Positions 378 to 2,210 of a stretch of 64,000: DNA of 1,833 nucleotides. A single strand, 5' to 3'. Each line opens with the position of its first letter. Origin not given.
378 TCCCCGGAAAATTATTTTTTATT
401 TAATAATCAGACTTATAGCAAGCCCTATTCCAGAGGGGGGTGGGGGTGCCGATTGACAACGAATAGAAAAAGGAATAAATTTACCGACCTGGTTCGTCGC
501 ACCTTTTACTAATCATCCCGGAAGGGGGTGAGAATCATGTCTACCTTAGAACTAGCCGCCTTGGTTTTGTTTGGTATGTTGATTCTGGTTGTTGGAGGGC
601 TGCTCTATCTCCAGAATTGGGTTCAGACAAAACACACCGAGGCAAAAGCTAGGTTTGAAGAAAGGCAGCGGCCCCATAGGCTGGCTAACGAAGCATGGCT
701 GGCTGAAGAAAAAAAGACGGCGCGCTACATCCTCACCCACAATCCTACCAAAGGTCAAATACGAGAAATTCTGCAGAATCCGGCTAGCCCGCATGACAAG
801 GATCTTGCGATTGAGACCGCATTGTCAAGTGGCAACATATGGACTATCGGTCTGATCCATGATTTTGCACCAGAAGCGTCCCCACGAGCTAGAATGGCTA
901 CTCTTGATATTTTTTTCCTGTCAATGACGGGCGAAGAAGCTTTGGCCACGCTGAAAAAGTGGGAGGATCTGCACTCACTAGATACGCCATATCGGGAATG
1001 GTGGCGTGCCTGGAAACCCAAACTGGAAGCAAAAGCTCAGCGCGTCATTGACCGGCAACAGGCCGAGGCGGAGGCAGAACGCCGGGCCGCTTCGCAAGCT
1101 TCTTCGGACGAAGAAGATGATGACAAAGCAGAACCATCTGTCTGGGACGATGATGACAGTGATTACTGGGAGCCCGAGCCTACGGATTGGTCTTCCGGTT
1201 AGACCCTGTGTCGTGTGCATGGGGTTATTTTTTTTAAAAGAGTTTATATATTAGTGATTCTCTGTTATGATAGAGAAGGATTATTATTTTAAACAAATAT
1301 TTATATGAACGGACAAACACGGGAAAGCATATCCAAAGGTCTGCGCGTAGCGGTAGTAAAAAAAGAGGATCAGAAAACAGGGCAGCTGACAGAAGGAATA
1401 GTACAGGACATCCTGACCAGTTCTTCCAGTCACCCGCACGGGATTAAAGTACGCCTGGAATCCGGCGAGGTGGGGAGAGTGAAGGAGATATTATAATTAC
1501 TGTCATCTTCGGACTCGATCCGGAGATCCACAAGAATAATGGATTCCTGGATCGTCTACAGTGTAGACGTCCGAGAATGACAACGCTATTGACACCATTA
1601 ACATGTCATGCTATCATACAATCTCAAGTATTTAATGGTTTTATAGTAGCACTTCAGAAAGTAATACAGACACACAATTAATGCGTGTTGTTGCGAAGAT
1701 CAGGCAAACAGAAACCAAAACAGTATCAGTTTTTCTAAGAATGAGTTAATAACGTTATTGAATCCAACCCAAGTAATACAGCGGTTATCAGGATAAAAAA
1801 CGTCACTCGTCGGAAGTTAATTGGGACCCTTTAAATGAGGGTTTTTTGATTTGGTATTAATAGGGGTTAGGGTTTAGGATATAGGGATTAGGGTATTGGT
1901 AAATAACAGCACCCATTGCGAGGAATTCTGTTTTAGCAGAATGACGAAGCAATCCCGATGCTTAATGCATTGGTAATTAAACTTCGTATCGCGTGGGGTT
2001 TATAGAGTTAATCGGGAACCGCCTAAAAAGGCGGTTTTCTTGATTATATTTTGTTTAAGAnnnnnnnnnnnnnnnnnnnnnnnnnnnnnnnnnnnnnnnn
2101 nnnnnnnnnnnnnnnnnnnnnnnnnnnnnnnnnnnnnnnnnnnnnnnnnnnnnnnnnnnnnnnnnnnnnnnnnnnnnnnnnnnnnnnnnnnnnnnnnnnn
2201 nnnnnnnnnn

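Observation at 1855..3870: AT-rich three-gene cassette (nuclease-fold protein, REC-TM protein, TM-anchored topo-type zinc finger) inserted exactly between repeat modules X and Y: candidate undescribed accessory system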

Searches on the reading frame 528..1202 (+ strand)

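Call 4: search_protein_families(library=pfam, proteins=[window:528-1202:+], max_evalue=0.1)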
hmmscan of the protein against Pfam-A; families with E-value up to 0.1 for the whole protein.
window:528-1202:+ (224 aa): 1 family
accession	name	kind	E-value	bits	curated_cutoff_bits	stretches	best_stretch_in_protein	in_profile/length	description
PF04145.20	Ctr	-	0.091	13.7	25.3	0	157-202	40-85/151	Ctr copper transporter family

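Call 16: search_protein_families(library=ncbifam, proteins=[window:528-1202:+], max_evalue=0.1)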
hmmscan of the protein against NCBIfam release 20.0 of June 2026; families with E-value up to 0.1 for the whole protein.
window:528-1202:+ (224 aa): 0 families

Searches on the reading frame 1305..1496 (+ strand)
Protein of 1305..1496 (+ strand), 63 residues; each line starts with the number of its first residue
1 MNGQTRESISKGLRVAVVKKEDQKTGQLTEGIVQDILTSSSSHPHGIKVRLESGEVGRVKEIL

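Call 4: search_protein_families(library=pfam, proteins=[window:1305-1496:+], max_evalue=0.1)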
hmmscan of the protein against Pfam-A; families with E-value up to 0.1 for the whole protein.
window:1305-1496:+ (63 aa): 1 family
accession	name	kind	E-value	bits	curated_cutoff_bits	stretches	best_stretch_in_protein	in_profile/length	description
PF09962.14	DUF2196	-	4.4e-30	103.9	25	1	2-62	1-61/61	Uncharacterized conserved protein (DUF2196)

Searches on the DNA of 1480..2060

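Call 77: search_rna_families(source=window, start=1480, end=2060, threshold=evalue, max_evalue=1)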
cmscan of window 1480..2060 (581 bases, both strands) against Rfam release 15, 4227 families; matches with E-value up to 1: 1.
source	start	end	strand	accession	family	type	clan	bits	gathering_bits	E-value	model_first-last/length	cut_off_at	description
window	1483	1609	-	RF02748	FtrB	Gene; sRNA;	-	21.1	66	0.58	1-115/115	no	Francisella sRNA B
